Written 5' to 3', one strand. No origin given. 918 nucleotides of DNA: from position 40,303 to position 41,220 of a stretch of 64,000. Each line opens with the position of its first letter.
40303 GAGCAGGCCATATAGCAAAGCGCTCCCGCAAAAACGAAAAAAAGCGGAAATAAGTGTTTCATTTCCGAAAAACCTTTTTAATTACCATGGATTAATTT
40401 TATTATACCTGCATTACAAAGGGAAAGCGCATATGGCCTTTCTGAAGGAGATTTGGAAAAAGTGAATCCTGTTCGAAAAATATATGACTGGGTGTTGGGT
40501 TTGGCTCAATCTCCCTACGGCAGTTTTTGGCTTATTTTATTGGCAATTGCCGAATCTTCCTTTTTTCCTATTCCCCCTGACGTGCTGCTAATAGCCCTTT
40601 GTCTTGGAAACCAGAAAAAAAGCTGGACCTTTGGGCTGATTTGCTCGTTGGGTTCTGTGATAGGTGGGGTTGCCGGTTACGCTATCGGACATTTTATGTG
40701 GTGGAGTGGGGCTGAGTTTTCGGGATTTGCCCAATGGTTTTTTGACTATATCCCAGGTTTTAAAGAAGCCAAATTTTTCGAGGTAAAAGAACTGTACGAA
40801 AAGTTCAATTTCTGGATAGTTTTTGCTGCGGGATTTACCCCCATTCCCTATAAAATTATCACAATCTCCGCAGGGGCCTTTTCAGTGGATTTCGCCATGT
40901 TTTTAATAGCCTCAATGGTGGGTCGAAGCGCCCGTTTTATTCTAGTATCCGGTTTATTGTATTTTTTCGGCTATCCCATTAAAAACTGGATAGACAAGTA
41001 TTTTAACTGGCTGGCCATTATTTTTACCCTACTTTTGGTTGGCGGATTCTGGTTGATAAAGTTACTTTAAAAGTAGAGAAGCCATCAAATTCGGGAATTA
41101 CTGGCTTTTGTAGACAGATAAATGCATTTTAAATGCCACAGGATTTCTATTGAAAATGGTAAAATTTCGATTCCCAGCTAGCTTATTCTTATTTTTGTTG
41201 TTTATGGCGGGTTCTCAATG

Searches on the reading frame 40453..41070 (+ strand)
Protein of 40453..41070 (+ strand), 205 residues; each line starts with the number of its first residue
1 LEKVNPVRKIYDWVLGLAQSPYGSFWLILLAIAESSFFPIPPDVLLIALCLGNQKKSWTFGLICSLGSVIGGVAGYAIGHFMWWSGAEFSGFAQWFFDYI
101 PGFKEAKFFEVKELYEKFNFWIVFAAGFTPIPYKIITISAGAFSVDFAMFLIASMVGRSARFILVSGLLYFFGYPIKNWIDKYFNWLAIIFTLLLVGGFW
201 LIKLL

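Call 4: search_protein_families(library=pfam, proteins=[window:40453-41070:+], max_evalue=0.01)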
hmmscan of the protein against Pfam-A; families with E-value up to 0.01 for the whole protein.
window:40453-41070:+ (205 aa): 2 families
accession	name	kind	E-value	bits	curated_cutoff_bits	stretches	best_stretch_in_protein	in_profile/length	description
PF09335.16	VTT_dom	-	3.2e-11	44.2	33.9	1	41-169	2-121/123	VTT domain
PF11368.13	DUF3169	-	0.0085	16.2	31.6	1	55-86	2-33/250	Protein of unknown function (DUF3169)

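Call 5: search_protein_families(library=ncbifam, proteins=[window:40453-41070:+], max_evalue=0.01)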
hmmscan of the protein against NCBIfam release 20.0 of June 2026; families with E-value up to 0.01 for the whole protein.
window:40453-41070:+ (205 aa): 1 family
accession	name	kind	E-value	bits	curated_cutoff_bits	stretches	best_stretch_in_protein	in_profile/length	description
NF052605.1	UndecprPTUptAStph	equivalog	0.0052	16.8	300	1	27-160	17-150/197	undecaprenyl phosphate transporter UptA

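Call 95: search_protein_families(library=ncbifam, proteins=[window:40453-41070:+], max_evalue=0.001)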
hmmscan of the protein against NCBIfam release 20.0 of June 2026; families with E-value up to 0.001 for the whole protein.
window:40453-41070:+ (205 aa): 0 families
